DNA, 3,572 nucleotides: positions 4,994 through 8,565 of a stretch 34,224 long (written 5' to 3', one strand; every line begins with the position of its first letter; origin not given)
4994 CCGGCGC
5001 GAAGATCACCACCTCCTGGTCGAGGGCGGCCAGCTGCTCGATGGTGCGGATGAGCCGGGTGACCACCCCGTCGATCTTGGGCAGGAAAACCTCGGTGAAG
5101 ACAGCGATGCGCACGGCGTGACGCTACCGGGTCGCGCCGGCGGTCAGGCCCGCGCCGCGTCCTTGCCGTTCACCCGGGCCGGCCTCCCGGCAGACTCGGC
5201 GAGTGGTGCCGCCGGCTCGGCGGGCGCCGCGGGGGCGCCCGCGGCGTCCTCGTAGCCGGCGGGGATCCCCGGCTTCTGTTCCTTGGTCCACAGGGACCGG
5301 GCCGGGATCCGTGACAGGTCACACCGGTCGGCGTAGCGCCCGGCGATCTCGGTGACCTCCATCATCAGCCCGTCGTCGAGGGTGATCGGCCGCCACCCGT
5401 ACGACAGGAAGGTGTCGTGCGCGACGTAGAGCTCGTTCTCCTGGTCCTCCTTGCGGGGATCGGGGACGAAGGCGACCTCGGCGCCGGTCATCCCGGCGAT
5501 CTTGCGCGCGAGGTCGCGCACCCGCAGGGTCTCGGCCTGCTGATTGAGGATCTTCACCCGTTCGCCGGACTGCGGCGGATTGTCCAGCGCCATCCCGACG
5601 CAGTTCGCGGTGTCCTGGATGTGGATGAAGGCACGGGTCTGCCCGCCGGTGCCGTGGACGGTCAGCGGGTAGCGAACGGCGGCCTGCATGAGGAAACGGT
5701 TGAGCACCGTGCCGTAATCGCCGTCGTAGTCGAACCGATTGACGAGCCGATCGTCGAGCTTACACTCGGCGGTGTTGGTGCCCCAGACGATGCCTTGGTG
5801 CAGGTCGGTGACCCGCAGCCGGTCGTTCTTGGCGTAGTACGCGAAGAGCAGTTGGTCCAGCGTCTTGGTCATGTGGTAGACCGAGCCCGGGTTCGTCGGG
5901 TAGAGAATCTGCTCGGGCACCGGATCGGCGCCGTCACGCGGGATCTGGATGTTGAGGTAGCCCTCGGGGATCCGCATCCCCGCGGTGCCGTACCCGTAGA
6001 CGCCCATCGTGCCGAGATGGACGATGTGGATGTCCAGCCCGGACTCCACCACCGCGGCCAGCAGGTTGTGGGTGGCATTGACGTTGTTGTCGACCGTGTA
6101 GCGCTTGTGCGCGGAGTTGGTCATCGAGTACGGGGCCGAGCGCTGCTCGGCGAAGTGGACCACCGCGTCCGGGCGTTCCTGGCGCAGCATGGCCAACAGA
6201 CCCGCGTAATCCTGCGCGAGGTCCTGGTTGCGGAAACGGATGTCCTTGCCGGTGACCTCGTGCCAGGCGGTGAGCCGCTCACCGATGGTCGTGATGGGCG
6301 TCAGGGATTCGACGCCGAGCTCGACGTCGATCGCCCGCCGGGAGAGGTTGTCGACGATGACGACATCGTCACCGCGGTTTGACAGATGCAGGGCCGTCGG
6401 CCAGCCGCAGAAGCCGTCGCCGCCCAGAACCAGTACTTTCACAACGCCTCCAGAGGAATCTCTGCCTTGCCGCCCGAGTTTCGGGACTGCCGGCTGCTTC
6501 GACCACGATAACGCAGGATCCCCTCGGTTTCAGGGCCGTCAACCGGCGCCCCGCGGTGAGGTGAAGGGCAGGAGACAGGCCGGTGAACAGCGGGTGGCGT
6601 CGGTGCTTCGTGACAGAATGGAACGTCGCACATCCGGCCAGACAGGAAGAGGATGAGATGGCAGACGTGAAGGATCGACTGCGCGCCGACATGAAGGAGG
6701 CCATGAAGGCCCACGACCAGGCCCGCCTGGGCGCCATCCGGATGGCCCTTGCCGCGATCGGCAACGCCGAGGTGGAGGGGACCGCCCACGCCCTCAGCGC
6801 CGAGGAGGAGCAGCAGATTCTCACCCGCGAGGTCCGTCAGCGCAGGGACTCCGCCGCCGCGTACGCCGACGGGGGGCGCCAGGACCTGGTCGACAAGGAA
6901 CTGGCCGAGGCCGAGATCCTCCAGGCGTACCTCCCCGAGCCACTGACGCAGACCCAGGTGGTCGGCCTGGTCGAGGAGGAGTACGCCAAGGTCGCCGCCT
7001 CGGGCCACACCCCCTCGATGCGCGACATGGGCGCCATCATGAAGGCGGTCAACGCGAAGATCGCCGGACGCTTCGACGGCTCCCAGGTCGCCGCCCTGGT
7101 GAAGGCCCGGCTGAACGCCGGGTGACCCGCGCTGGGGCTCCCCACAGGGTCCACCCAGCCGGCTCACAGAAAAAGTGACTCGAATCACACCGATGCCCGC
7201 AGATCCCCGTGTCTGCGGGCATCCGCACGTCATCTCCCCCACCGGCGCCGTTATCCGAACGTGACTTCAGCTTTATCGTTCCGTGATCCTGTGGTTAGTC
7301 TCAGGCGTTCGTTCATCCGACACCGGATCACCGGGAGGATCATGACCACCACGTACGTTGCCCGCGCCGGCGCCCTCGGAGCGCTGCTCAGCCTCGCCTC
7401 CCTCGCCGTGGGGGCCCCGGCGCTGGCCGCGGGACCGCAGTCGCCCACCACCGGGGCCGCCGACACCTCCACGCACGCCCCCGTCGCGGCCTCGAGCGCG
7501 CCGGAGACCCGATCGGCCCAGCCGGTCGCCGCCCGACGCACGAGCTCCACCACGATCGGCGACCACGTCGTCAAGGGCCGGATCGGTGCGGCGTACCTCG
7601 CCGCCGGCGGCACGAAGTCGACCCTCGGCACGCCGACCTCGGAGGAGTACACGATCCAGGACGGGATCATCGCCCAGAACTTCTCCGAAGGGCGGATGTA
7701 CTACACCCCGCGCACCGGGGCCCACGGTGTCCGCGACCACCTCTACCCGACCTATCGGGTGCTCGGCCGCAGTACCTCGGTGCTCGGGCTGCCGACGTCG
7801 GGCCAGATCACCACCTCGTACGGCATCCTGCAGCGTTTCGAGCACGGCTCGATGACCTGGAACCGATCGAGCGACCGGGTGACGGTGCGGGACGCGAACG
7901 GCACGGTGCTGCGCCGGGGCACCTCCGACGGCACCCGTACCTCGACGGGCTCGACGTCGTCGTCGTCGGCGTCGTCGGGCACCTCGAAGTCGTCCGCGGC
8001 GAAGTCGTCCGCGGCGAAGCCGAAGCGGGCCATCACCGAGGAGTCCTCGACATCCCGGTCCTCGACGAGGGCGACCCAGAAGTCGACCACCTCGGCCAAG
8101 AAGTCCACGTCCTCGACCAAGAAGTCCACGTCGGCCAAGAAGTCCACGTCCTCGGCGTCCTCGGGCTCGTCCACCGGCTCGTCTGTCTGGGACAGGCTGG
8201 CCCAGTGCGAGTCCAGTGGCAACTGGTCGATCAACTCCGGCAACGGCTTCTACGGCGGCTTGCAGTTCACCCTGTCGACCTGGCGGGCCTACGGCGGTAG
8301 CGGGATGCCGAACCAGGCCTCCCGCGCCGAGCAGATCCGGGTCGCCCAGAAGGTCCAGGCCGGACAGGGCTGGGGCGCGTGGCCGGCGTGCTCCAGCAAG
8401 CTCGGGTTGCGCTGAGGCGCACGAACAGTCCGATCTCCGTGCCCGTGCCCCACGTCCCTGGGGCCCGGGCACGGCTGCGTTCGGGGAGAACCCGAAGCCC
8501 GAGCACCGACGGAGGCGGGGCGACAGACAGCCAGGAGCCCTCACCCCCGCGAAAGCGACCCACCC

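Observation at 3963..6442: sqdB-sqdX-like operon: candidate sulfoquinovose (sulfolipid/sulfoglycan) synthesis pathway in an actinobacterium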

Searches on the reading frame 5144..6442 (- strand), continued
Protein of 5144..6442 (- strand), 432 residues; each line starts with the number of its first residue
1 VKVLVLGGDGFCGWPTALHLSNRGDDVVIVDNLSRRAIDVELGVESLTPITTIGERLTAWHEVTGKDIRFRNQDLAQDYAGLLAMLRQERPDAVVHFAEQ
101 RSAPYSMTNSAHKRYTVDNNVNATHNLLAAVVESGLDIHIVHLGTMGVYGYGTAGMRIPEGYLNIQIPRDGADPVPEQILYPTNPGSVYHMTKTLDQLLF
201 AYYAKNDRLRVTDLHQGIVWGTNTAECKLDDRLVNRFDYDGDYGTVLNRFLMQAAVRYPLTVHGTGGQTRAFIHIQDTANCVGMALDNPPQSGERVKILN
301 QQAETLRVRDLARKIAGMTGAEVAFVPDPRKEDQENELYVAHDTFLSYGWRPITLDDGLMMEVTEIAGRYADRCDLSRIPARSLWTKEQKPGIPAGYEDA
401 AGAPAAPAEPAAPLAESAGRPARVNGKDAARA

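Call 65: search_protein_families(library=pfam, proteins=[L001:4669-5886:+, L001:9472-10371:+], max_evalue=0.00001)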
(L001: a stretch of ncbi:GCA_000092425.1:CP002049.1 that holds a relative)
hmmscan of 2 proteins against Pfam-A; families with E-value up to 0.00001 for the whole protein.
L001:4669-5886:+ (405 aa): 4 families
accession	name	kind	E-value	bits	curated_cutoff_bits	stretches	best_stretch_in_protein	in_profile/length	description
PF00535.33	Glycos_transf_2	-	2.1e-29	103.1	23.3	1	42-214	1-167/168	Glycosyl transferase family 2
PF13641.12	Glyco_tranf_2_3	-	9.6e-20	72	27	1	39-272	1-228/230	Glycosyltransferase like family 2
PF13506.12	Glyco_transf_21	-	3.3e-10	40.1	21.7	1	100-224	6-127/174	Glycosyl transferase family 21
PF10111.15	Glyco_tranf_2_2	-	1.5e-08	34.9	27.3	1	42-254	1-214/276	Glycosyltransferase like family 2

L001:9472-10371:+ (299 aa): 4 families
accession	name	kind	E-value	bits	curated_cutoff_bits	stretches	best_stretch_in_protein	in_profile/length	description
PF00583.31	Acetyltransf_1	-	1.9e-14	54.4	20.7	1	174-284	8-116/116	Acetyltransferase (GNAT) family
PF13302.13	Acetyltransf_3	-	9.5e-08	33.3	25.4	0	177-285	36-138/138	Acetyltransferase (GNAT) domain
PF13508.13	Acetyltransf_7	-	5.5e-07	30.3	27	1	203-277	5-76/84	Acetyltransferase (GNAT) domain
PF13673.13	Acetyltransf_10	-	6.8e-06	26.5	23.6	0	188-270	18-96/128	Acetyltransferase (GNAT) domain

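Call 67: list_cluster_members(proteins=[P0001, P0121])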
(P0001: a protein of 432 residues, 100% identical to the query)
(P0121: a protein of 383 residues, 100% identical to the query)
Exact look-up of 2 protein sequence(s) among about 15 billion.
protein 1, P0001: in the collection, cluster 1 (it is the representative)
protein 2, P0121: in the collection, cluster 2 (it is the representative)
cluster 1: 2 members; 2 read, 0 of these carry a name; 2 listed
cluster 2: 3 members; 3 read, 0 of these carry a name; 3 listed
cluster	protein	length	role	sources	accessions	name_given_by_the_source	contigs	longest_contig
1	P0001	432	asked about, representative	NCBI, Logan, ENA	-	-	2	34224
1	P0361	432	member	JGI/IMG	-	-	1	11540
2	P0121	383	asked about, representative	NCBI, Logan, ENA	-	-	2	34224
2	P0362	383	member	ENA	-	-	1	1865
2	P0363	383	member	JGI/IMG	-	-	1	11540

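Call 68: find_encoding_contigs(protein=P0001, flank=500, max_places=3)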
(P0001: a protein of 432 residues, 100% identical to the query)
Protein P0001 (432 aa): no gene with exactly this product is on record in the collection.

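Call 69: search_protein_families(library=ncbifam, proteins=[L004:5001-6221:+], max_evalue=1e-30)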
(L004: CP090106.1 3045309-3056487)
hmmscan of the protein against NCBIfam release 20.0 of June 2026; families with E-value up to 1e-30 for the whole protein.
L004:5001-6221:+ (406 aa): 1 family
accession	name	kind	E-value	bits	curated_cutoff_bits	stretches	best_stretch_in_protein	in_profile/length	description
NF041015.1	UDPsulfquin_syn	equivalog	4.2e-99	332.1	575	1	1-377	1-373/384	UDP-sulfoquinovose synthase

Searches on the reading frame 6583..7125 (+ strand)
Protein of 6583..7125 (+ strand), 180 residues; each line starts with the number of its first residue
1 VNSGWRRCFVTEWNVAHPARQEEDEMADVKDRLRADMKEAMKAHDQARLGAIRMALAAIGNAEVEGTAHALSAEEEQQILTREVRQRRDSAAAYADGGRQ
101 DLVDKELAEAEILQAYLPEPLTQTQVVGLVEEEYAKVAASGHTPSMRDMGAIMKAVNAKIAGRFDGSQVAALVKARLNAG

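Call 26: search_protein_families(library=pfam, proteins=[window:6583-7125:+], max_evalue=0.00001)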
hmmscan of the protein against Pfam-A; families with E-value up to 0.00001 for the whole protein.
window:6583-7125:+ (180 aa): 1 family
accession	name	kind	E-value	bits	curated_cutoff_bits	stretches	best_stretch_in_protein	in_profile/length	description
PF09424.15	YqeY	-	1.9e-45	154.9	27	1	30-177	1-143/143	Yqey-like protein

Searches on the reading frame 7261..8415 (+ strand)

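Call 26: search_protein_families(library=pfam, proteins=[window:7261-8415:+], max_evalue=0.00001)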
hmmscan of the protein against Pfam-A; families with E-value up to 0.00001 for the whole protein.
window:7261-8415:+ (384 aa): 2 families
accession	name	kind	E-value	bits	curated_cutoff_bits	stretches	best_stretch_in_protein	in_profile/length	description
PF06737.19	Transglycosylas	-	2.6e-31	108.5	27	1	307-377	4-77/77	Transglycosylase-like domain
PF08310.17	LGFP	-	3.3e-20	72.6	22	1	122-171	1-51/53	LGFP repeat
